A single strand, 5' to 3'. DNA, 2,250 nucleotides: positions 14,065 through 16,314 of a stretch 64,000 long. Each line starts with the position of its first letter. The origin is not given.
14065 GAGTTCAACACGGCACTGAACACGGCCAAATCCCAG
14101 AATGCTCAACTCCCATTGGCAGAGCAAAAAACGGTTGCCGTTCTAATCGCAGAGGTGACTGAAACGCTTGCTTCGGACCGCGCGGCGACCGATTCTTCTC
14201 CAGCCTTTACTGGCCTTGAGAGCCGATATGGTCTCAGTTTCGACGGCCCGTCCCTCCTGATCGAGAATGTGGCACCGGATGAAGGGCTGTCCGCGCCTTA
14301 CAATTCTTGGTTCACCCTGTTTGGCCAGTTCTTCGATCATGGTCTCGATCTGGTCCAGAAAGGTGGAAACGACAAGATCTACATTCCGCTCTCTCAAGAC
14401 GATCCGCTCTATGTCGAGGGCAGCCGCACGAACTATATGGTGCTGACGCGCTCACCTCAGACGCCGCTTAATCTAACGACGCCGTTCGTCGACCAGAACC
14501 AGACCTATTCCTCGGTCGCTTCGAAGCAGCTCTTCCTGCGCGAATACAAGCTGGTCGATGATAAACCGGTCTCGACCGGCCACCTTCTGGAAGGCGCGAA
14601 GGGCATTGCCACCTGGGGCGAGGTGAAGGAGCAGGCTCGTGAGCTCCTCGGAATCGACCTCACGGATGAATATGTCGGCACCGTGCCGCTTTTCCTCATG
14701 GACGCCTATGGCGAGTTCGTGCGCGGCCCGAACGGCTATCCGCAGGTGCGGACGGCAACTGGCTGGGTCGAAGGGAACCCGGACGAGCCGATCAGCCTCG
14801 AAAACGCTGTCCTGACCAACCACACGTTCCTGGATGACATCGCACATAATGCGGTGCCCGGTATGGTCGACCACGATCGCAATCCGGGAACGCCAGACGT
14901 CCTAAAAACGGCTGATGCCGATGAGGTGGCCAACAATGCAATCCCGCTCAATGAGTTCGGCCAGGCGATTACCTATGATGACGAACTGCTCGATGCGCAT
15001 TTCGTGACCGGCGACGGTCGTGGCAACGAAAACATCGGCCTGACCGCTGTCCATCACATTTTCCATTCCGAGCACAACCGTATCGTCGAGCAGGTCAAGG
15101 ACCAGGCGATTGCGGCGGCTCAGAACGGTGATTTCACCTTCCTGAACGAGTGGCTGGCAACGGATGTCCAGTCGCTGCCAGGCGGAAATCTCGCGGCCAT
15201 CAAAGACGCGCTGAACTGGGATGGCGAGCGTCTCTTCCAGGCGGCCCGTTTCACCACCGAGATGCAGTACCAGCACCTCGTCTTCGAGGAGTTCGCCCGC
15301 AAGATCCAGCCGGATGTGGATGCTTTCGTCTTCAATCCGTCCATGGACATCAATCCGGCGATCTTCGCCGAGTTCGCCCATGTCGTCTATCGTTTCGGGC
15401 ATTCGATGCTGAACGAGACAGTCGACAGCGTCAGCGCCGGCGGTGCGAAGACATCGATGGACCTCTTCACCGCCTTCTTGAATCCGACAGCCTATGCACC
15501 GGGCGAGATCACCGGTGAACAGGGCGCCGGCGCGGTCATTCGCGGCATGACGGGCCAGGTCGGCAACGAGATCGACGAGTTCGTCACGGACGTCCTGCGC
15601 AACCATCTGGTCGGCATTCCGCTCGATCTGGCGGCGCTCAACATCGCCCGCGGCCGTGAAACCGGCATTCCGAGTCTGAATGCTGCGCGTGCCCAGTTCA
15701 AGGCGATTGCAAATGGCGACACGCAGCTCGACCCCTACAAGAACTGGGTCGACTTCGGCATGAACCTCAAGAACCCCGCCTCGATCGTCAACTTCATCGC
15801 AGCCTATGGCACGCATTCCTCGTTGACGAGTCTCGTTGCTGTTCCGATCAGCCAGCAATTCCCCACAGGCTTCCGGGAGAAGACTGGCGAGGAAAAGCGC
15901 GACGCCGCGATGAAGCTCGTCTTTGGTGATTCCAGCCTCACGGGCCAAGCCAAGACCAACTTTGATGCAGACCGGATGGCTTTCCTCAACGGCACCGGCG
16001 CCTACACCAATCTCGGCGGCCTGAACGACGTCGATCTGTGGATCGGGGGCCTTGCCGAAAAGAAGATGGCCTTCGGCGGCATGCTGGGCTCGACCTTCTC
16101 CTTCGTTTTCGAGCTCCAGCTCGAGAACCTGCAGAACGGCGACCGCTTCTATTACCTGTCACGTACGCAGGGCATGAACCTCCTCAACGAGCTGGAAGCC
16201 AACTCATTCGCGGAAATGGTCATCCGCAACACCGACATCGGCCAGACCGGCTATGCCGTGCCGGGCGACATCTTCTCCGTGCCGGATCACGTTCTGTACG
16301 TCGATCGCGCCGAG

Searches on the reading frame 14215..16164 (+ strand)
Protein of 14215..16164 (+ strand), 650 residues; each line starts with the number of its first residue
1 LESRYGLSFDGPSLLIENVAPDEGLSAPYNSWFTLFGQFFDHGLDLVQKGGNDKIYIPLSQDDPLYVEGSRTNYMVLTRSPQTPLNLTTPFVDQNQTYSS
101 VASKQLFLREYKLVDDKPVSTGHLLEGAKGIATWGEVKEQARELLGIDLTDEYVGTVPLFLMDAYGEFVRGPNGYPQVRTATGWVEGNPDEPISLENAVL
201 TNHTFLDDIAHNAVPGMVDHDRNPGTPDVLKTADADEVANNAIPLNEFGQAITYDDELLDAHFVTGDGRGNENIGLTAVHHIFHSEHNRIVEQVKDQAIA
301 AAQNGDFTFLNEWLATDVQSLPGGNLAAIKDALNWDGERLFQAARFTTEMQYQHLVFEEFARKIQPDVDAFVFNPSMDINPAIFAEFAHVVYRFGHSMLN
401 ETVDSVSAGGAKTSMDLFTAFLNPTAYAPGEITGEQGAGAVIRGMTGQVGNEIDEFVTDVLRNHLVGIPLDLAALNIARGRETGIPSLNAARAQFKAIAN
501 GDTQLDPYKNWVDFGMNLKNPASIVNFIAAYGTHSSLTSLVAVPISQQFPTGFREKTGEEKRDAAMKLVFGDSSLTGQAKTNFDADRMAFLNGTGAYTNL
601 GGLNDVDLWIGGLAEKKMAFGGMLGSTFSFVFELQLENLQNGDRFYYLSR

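Call 89: search_dna_similar(query=window:14215-16164:+, collection=plasmids, mode=protein, max_evalue=1e-30, max_rows=60)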
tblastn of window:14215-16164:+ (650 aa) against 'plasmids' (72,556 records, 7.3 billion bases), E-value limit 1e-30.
Records with a match: 32; places in all: 41; records where one place covers at least 80% of the query: 31.
Best place of each record, by identity: 80-90% 1; 60-80% 1; <60% 30.
By first word of the organism name: Rhizobium 7; Ensifer 5; Paracoccus 3; Shinella 3; Phyllobacterium 3; Agrobacterium 3; Plesiomonas 2; Azospirillum 1; Fuscovulum 1; Limimaricola 1; and 3 more.
By predicted mobility (MOB-suite, as given by PLSDB): non-mobilizable 28; conjugative 3; mobilizable 1.
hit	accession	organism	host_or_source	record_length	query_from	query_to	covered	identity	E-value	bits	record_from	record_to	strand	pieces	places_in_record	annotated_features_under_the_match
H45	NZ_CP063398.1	Rhizobium sp. SL42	Amphicarpaea bracteata,Whole ...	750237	1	650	100%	80.3%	0e+0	1050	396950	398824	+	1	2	peroxidase family protein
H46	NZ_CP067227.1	Paracoccus sp. MC1862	pure cultures of bacteria,river bed soil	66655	5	650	99%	62.9%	0e+0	799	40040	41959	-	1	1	peroxidase family protein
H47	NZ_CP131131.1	Shinella zoogloeoides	isolate,Activated charcoal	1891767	1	650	100%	59.9%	0e+0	761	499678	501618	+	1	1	none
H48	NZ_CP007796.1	Azospirillum argentinense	Triticum aestivum L.,Root,wheat ...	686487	1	650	100%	57.1%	0e+0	740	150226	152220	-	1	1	peroxidase family protein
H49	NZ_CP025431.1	Paracoccus zhejiangensis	single cell,sludge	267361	1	650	100%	57.0%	0e+0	728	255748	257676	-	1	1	peroxidase family protein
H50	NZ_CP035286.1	Paracoccus versutus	whole organism,soil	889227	1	650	100%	56.6%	0e+0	729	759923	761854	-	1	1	peroxidase family protein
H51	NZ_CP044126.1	Rhizobium sp. BG4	Prosopis cineraria,pure bacterial ...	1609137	17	650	98%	57.4%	0e+0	702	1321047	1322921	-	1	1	record has no annotation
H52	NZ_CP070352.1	Ensifer sp. PDNC004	cell culture,Plastic debris in ...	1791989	3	650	100%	55.7%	0e+0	681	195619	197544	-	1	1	none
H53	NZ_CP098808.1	Ensifer adhaerens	whole organism,soil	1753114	3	650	100%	55.7%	0e+0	680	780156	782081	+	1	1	none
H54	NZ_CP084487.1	Ensifer adhaerens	cellculture,soil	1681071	3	650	100%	55.7%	0e+0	679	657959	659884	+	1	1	none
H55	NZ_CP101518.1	Ensifer adhaerens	cell cuture,rhizosphere soil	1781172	3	650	100%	55.5%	0e+0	677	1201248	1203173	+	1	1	none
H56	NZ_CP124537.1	Fuscovulum ytuae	pure culture,sediment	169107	13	650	98%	56.1%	0e+0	675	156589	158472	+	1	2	peroxidase family protein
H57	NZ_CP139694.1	Limimaricola variabilis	Bacterial Culture,hydrothermal vent ...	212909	5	650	99%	55.1%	0e+0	697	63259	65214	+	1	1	peroxidase family protein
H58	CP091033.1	Sinorhizobium sp. B11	soybean,TY,soil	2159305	6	650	99%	54.6%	0e+0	676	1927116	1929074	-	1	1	none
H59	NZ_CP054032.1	Rhizobium indicum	Pisum sativum l. (pea),Pure culture,Pea ...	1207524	1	650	100%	54.1%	0e+0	678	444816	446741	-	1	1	record has no annotation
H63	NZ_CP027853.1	Plesiomonas shigelloides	whole organism,catfish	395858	13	650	98%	54.3%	0e+0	630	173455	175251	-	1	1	peroxidase family protein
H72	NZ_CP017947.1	Bosea sp. Tri-49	Oxytropis triphylla,cell culture,root ...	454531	1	650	100%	52.3%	0e+0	637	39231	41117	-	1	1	peroxidase family protein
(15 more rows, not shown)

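Call 90: get_annotated_region(hit=H46, flank=13000)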
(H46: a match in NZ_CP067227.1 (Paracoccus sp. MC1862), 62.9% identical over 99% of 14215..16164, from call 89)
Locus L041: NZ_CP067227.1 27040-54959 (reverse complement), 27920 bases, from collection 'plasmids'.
description: Paracoccus sp. MC1862 plasmid unnamed2, complete sequence
organism: Paracoccus sp. MC1862 (NCBI taxid 2760307)
taxonomy: Bacteria; Pseudomonadota; Alphaproteobacteria; Rhodobacterales; Paracoccaceae; Paracoccus; Paracoccus sp. MC1862
host: -; source: pure cultures of bacteria,river bed soil; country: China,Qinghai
typing (MOB-suite, as given by PLSDB): non-mobilizable
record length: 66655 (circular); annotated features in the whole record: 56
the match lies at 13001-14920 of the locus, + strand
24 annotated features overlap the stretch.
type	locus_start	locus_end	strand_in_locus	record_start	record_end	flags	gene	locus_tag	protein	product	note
CDS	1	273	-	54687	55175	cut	-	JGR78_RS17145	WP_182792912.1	hypothetical protein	-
CDS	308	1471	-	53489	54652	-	-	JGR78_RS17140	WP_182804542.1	PASTA domain-containing protein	-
CDS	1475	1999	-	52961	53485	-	-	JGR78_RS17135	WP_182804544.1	phage tail protein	-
CDS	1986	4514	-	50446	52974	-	-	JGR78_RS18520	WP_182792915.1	baseplate J/gp47 family protein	-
CDS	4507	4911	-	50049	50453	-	-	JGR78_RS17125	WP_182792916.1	GPW/gp25 family protein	-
CDS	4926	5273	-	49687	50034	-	-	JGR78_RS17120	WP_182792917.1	hypothetical protein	-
CDS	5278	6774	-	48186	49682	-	-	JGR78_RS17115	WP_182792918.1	phage baseplate assembly protein V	-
CDS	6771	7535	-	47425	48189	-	-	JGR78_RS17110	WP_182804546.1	hypothetical protein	-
CDS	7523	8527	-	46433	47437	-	-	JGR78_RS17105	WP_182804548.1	hypothetical protein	-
CDS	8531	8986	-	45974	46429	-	-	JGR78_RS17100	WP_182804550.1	phage tail protein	-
CDS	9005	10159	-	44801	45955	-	-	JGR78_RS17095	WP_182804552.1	phage tail sheath family protein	-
CDS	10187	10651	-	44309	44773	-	-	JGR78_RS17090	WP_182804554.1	hypothetical protein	-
CDS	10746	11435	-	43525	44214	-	-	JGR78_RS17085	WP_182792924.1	hypothetical protein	-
CDS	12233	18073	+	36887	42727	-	-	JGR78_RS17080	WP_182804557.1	peroxidase family protein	-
CDS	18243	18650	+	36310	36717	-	-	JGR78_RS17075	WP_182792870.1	CopG family transcriptional regulator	-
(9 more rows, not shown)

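Call 91: get_annotated_region(hit=H56, flank=13000)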
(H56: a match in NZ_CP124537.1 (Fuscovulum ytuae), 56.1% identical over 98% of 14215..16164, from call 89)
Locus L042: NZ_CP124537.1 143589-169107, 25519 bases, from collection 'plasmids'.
description: Fuscovulum ytuae strain YMD61 plasmid unnamed2, complete sequence
organism: Fuscovulum ytuae (NCBI taxid 3042299)
taxonomy: Bacteria; Pseudomonadota; Alphaproteobacteria; Rhodobacterales; Paracoccaceae; Fuscovulum; Fuscovulum ytuae
host: -; source: pure culture,sediment; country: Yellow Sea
typing (MOB-suite, as given by PLSDB): non-mobilizable
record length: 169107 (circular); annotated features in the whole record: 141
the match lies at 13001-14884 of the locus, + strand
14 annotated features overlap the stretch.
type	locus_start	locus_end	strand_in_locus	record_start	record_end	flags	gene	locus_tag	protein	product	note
CDS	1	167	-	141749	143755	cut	gspD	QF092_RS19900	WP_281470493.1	type II secretion system secretin GspD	GO:0015628 - protein secretion by the type II secretion system [Evidence IEA]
CDS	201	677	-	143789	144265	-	-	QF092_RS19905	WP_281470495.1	hypothetical protein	-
CDS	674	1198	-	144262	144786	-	-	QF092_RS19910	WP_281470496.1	GspMb/PilO family protein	-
CDS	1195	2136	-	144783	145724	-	-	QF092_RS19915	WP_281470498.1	PilN domain-containing protein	-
CDS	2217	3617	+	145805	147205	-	-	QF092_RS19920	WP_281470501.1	GspE/PulE family protein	GO:0009306 - protein secretion [Evidence IEA]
CDS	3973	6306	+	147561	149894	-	-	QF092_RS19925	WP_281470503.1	multicopper oxidase domain-containing protein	-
CDS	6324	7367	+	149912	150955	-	-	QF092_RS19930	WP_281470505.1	SCO family protein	-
CDS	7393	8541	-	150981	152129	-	-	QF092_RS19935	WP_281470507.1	sialidase family protein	-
CDS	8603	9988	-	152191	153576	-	-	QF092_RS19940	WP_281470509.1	glutamine synthetase family protein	GO:0006542 - glutamine biosynthetic process [Evidence IEA]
CDS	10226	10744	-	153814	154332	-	-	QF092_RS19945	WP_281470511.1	hypothetical protein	-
CDS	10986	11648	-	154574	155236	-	-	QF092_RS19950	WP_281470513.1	response regulator transcription factor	GO:0000160 - phosphorelay signal transduction system [Evidence IEA]; GO:0006355 - regulation of DNA-templated ...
CDS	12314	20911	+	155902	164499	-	-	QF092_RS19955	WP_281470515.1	peroxidase family protein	-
CDS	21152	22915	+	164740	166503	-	-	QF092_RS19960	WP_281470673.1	type I secretion system permease/ATPase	GO:0030253 - protein secretion by the type I secretion system [Evidence IEA]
CDS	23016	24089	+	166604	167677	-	-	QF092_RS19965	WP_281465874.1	hypothetical protein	-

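Call 92: get_annotated_region(hit=H63, flank=13000)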
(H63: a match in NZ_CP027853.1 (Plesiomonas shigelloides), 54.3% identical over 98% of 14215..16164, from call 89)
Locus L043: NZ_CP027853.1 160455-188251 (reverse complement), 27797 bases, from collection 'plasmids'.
description: Plesiomonas shigelloides strain MS-17-188 plasmid pPS-MS-17-188-1, complete sequence
organism: Plesiomonas shigelloides (NCBI taxid 703)
taxonomy: Bacteria; Pseudomonadota; Gammaproteobacteria; Enterobacterales; Enterobacteriaceae; Plesiomonas; Plesiomonas shigelloides
host: -; source: whole organism,catfish; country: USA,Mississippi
typing (MOB-suite, as given by PLSDB): non-mobilizable; replicon rep_cluster_2472
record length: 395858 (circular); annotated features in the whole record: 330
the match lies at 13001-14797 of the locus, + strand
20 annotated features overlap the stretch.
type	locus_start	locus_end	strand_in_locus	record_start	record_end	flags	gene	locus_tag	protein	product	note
CDS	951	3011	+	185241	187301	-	-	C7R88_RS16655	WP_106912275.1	replication initiator protein RctB domain-containing protein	-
CDS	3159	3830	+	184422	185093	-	-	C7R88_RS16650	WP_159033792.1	hypothetical protein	-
CDS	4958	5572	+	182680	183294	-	-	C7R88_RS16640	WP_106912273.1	carboxymuconolactone decarboxylase family protein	-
CDS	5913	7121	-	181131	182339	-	-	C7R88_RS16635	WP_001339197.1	IS4-like element ISVsa5 family transposase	GO:0006313 - DNA transposition [Evidence IEA]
CDS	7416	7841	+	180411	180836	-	-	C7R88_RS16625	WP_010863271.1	H-NS family nucleoid-associated regulatory protein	GO:0006355 - regulation of DNA-templated transcription [Evidence IEA]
CDS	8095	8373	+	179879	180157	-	-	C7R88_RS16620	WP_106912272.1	hypothetical protein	-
CDS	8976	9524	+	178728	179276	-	-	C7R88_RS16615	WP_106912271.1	NAD(P)H-dependent oxidoreductase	-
CDS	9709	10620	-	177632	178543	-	-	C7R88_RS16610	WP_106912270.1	LysR family transcriptional regulator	-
CDS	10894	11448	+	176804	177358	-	-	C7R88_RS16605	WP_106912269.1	lysozyme inhibitor LprI family protein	-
CDS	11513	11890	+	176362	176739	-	-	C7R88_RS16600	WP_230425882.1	hypothetical protein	-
CDS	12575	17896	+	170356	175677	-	-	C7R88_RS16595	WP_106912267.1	peroxidase family protein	-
CDS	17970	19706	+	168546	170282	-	-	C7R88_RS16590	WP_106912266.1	type I secretion system permease/ATPase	-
CDS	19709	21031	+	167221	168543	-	-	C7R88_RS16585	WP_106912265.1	HlyD family type I secretion periplasmic adaptor subunit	GO:0030253 - protein secretion by the type I secretion system [Evidence IEA]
CDS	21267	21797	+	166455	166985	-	-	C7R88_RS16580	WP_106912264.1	YbhB/YbcL family Raf kinase inhibitor-like protein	GO:0008150 - biological_process [Evidence IEA]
CDS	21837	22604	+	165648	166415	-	-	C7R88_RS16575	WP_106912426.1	AraC family transcriptional regulator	-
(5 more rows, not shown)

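Call 93: get_annotated_region(hit=H72, flank=13000)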
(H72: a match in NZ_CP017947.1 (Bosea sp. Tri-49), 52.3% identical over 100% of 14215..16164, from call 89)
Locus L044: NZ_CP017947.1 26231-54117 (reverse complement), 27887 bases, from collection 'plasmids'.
description: Bosea sp. Tri-49 plasmid unnamed1, complete sequence
organism: Bosea sp. Tri-49 (NCBI taxid 1867715)
taxonomy: Bacteria; Pseudomonadota; Alphaproteobacteria; Hyphomicrobiales; Boseaceae; Bosea; Bosea sp. Tri-49
host: -; source: Oxytropis triphylla,cell culture,root nodule; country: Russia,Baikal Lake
typing (MOB-suite, as given by PLSDB): non-mobilizable; mating-pair formation MPF_T
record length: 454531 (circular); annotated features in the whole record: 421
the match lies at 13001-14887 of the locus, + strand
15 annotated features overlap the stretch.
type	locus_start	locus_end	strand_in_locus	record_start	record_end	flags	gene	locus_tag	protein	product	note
CDS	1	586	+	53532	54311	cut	-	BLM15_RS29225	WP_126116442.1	SOS response-associated peptidase family protein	GO:0006974 - DNA damage response [Evidence IEA]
CDS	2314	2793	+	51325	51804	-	-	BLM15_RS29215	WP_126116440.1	Hsp20 family protein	-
CDS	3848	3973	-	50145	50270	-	-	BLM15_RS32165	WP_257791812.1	hypothetical protein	-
CDS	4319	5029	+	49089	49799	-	-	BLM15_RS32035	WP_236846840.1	hypothetical protein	-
CDS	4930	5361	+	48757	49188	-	-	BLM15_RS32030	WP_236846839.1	ATP-dependent carboligase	-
CDS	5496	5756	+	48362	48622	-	-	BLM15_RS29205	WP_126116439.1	hypothetical protein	-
CDS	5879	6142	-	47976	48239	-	-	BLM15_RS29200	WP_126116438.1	hypothetical protein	-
CDS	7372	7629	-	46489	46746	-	-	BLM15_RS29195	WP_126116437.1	hypothetical protein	-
CDS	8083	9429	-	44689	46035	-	-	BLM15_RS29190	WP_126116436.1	Nramp family divalent metal transporter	GO:0055085 - transmembrane transport [Evidence IEA]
CDS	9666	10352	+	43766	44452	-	-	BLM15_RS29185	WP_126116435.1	response regulator transcription factor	GO:0000160 - phosphorelay signal transduction system [Evidence IEA]; GO:0006355 - regulation of DNA-templated ...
CDS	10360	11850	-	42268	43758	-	-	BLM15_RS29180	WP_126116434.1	ATP-binding protein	-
CDS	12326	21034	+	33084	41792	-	-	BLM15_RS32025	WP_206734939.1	peroxidase family protein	-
CDS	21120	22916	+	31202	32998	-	-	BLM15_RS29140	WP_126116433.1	type I secretion system permease/ATPase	GO:0030253 - protein secretion by the type I secretion system [Evidence IEA]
CDS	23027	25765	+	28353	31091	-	-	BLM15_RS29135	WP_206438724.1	cadherin-like domain-containing protein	-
CDS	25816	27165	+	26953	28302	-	-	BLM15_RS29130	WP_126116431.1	HlyD family type I secretion periplasmic adaptor subunit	GO:0030253 - protein secretion by the type I secretion system [Evidence IEA]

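Call 97: find_homologous_proteins(query=L042:23016-24086:+, max_evalue=0.001)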
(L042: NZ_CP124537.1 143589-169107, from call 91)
Query L042:23016-24086:+ (357 aa): 49 proteins with E <= 0.001 among 8000 candidates.
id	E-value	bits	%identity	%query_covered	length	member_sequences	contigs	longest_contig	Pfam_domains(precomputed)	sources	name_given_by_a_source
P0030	1.2e-230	783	100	100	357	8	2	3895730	-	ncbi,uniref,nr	ncbi:hypothetical protein [Fuscovulum ytuae]|uniref:Uncharacterized protein n=1 Tax=Fuscovulum ytuae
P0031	9.5e-205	698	85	100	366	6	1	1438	-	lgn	-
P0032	8.3e-203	691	88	100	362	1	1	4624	-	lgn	-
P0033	2.2e-172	591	77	100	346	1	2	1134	-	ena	-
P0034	7.8e-168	576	74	100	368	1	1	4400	-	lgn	-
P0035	4.2e-167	574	77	100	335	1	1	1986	-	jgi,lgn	jgi:hypothetical protein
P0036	2.2e-165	568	78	100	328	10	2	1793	-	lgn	-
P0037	2.2e-163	562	76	100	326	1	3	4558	-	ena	-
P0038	4.3e-160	551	73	100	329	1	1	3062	-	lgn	-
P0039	1.9e-159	549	71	100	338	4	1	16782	-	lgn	-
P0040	9.4e-159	547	74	100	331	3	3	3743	-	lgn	-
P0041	1.6e-156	539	72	100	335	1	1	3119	-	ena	-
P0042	1.3e-155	536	71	100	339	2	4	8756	-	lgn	-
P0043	4.2e-154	531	70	100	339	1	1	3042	-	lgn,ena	-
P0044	1.0e-151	523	68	100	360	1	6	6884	-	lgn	-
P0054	1.9e-106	374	55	100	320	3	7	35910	-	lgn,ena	-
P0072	4.7e-89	317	52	100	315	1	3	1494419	-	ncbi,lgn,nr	ncbi:MAG: hypothetical protein O9289_00110 [Rhodobacteraceae bacterium]|nr:hypothetical protein [Par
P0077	8.7e-62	228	55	29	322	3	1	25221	-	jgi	-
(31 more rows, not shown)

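Call 98: find_encoding_contigs(protein=P0072, flank=10000, max_places=2)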
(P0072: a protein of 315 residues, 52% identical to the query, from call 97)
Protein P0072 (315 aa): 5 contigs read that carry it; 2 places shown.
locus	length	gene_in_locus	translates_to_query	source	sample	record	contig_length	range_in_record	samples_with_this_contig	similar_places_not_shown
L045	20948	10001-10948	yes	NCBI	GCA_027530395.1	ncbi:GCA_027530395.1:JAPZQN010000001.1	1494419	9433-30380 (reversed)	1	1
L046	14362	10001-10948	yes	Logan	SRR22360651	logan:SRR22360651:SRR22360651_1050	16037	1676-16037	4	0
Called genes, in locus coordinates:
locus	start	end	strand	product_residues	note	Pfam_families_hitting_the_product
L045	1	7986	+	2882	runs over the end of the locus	-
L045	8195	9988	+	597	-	PF00664:ABC_membrane, PF00005:ABC_tran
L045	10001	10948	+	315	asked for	-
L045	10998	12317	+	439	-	PF25919:BSH_CusB (faint), PF25994:HH_AprE, PF26002:Beta-barrel_AprE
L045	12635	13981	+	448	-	PF02518:HATPase_c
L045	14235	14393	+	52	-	-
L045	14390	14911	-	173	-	-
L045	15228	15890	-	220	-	PF00072:Response_reg, PF00196:GerE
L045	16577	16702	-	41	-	PF00444:Ribosomal_L36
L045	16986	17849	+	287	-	PF05013:FGase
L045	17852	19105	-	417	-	PF00817:IMS, PF21999:IMS_HHH_1 (weak), PF11799:IMS_C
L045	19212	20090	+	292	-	PF01145:Band_7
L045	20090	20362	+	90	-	-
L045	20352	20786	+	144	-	PF00293:NUDIX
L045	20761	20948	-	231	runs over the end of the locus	PF00215:OMPdecase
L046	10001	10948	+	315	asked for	-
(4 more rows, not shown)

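Call 99: find_encoding_contigs(protein=P0054, flank=10000, max_places=2)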
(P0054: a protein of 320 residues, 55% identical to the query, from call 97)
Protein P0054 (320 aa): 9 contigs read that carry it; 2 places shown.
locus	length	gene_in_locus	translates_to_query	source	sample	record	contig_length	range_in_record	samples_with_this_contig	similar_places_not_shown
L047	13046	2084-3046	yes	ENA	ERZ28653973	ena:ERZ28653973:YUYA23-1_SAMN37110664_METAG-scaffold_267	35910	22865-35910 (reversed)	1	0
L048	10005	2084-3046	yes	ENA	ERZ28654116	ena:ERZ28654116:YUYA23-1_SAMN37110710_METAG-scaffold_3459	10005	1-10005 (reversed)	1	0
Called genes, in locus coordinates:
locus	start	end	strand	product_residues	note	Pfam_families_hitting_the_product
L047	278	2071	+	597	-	PF00664:ABC_membrane, PF00005:ABC_tran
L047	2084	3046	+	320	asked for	-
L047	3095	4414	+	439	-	PF25973:BSH_CzcB (weak), PF25994:HH_AprE, PF26002:Beta-barrel_AprE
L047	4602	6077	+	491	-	PF02518:HATPase_c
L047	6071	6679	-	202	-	PF17940:TetR_C_31 (faint), PF00440:TetR_N, PF13977:TetR_C_6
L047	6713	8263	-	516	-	PF00496:SBP_bac_5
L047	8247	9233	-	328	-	PF00005:ABC_tran, PF13304:AAA_21 (faint), PF08352:oligo_HPY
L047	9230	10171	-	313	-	PF00005:ABC_tran, PF13304:AAA_21 (weak), PF08352:oligo_HPY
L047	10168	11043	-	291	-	PF12911:OppC_N, PF00528:BPD_transp_1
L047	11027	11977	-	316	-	PF19300:BPD_transp_1_N, PF00528:BPD_transp_1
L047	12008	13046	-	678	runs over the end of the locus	PF02129:Peptidase_S15, PF00561:Abhydrolase_1, PF12146:Hydrolase_4, PF00326:Peptidase_S9 (faint), PF08530:PepX_C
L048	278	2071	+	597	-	PF00664:ABC_membrane, PF00005:ABC_tran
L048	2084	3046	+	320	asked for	-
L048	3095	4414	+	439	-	PF25973:BSH_CzcB (weak), PF25994:HH_AprE, PF26002:Beta-barrel_AprE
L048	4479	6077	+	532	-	PF02518:HATPase_c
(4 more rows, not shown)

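Call 100: find_encoding_contigs(protein=P0077, flank=10000, max_places=2)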
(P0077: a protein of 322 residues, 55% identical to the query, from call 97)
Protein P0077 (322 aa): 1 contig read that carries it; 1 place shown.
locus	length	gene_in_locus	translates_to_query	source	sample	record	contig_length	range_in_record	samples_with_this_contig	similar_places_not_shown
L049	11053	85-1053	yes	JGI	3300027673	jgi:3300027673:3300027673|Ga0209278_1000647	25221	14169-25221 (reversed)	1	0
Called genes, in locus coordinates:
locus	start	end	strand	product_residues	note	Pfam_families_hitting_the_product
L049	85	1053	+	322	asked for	-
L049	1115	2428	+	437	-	PF25919:BSH_CusB (faint), PF25994:HH_AprE, PF26002:Beta-barrel_AprE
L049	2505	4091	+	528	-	PF13581:HATPase_c_2 (faint), PF02518:HATPase_c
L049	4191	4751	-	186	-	PF00072:Response_reg, PF00196:GerE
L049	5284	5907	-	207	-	PF00440:TetR_N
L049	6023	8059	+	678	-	PF00724:Oxidored_FMN, PF00070:Pyr_redox (weak), PF01266:DAO (faint), PF03486:HI0933_like (weak), PF07992:Pyr_redox_2, PF12831:FAD_oxidored (faint), PF13450:NAD_binding_8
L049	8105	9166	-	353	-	PF00970:FAD_binding_6, PF00175:NAD_binding_1, PF00111:Fer2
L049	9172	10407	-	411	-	PF00355:Rieske, PF00848:Ring_hydroxyl_A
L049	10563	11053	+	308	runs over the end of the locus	PF00126:HTH_1, PF03466:LysR_substrate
